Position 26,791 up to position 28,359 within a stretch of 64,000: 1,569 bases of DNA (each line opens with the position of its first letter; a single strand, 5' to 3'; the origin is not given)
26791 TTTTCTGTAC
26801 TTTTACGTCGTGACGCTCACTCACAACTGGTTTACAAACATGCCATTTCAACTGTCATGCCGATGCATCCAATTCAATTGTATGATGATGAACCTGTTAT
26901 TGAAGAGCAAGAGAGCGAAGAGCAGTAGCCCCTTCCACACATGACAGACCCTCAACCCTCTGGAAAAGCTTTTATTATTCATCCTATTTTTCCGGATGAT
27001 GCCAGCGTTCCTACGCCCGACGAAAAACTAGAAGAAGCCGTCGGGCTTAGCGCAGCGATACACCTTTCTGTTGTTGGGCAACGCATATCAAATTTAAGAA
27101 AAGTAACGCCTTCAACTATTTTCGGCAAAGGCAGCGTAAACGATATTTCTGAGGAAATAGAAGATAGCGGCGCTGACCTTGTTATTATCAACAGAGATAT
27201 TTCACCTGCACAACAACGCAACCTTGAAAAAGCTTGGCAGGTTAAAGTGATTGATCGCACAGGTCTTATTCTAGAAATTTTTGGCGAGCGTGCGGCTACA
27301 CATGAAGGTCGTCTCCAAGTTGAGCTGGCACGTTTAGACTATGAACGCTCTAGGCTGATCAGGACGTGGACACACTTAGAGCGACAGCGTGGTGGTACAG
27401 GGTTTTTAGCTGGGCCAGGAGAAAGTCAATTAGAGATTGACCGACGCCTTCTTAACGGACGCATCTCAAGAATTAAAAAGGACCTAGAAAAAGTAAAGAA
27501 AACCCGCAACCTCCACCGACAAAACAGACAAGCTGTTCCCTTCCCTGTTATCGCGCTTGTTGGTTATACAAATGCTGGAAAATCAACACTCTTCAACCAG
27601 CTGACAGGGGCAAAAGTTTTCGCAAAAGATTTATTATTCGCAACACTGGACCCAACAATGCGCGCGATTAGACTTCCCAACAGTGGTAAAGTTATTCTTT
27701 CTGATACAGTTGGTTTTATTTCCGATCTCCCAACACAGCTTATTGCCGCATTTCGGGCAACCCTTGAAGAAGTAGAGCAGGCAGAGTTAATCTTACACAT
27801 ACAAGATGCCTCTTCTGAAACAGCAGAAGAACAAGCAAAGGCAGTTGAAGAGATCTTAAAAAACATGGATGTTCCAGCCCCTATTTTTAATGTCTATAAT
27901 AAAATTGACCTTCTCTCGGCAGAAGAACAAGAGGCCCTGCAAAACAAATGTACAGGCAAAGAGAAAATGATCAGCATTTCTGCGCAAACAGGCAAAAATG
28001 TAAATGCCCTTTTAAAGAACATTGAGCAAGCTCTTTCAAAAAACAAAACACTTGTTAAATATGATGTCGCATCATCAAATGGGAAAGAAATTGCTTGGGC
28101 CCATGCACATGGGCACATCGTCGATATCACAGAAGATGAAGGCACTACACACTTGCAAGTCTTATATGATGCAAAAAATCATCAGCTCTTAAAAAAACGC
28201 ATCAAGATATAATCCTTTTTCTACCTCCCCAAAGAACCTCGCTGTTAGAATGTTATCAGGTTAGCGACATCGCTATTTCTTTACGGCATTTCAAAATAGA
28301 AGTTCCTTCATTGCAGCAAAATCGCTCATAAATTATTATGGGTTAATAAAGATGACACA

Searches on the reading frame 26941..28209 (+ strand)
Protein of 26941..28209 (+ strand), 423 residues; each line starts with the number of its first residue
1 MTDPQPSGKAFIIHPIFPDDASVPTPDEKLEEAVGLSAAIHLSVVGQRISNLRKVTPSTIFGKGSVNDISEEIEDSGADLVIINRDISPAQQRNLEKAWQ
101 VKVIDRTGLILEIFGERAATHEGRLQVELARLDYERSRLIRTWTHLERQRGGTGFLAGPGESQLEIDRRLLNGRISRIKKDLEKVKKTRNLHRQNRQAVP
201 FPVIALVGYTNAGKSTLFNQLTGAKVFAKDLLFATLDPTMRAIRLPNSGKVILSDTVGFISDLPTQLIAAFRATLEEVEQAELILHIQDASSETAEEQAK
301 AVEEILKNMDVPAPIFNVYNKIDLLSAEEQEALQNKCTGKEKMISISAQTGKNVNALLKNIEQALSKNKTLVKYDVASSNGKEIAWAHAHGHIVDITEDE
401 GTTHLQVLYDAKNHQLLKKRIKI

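Call 51: search_protein_families(library=pfam, proteins=[window:26941-28209:+], max_evalue=0.0001)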
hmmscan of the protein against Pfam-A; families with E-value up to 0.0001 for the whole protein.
window:26941-28209:+ (423 aa): 9 families
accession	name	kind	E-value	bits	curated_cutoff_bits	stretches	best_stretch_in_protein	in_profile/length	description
PF16360.10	GTP-bdg_M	-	5.5e-30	104.2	29.5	1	117-196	1-79/79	GTP-binding GTPase Middle Region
PF13167.11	GTP-bdg_N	-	9e-27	93.9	25.4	1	28-114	2-88/89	GTP-binding GTPase N-terminal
PF01926.29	MMR_HSR1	-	6.6e-22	78.2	21.9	1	204-321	2-113/113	50S ribosome-binding GTPase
PF19275.4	HflX_C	-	1.1e-06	29.1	26.4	1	332-420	1-90/102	HflX C-terminal domain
PF16897.10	MMR_HSR1_Xtn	-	1.9e-06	28.2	35.2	1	304-365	47-104/106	C-terminal region of MMR_HSR1 domain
PF02421.24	FeoB_N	-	3.6e-06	27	27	1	204-361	3-156/156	Ferrous iron transport protein B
PF00350.29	Dynamin_N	-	6.1e-06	26.8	27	0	204-236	1-33/168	Dynamin family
PF00009.33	GTP_EFTU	-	6.8e-06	26.2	26.5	0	278-365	90-186/188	Elongation factor Tu GTP binding domain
PF03193.22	RsgA_GTPase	-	8.4e-05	22.9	30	0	201-225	106-130/174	RsgA GTPase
